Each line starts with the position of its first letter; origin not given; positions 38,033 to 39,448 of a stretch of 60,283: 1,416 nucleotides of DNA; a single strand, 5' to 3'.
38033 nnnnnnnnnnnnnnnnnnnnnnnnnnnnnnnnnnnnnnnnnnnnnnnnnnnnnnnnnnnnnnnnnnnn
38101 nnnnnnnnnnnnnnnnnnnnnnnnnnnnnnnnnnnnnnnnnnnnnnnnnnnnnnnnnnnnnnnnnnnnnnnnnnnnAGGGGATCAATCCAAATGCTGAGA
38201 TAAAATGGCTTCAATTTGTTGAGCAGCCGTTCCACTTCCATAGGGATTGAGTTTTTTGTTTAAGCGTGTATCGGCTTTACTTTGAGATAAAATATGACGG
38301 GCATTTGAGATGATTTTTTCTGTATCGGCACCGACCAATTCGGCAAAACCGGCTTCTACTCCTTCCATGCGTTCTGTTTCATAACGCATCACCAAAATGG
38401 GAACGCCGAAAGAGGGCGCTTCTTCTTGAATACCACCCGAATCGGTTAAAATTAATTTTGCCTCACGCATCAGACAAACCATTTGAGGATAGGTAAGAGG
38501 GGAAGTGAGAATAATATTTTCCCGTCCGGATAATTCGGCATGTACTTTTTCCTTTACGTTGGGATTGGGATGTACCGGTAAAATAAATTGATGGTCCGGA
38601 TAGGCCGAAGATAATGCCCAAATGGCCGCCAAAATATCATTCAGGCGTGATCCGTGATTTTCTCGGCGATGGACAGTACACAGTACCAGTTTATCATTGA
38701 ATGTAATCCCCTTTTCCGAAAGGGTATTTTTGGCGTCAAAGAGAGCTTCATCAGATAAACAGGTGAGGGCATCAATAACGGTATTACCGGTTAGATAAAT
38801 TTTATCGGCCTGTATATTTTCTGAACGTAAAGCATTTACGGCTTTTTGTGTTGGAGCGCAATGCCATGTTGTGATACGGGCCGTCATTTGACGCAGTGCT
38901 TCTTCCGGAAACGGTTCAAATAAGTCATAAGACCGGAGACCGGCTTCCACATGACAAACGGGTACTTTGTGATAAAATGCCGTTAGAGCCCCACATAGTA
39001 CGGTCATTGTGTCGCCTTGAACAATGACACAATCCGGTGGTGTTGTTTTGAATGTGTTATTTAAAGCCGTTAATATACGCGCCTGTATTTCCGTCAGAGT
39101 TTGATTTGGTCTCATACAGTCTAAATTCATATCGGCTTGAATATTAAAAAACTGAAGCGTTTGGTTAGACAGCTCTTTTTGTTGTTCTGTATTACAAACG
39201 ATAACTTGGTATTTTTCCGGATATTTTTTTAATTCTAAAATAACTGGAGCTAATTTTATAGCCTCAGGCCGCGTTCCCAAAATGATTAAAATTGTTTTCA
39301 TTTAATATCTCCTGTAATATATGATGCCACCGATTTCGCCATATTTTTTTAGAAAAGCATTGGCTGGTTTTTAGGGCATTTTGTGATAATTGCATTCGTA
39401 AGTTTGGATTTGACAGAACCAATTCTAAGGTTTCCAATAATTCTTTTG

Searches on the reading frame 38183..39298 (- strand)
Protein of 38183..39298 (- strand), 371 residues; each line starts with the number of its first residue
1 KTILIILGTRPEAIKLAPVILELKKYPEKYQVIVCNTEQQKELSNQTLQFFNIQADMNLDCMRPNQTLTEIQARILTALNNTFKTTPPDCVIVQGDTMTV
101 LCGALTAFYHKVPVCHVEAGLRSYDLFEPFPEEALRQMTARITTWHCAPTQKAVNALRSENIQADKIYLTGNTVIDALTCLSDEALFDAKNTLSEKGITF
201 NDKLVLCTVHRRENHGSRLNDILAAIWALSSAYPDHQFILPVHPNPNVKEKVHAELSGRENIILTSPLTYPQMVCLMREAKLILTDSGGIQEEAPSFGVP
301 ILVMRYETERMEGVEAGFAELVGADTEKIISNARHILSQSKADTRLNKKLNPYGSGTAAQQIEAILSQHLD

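Call 14: find_encoding_contigs(protein=window:38183-39298:-, flank=10000, max_places=2)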
Protein window:38183-39298:- (371 aa): no gene with exactly this product is on record in the collection.
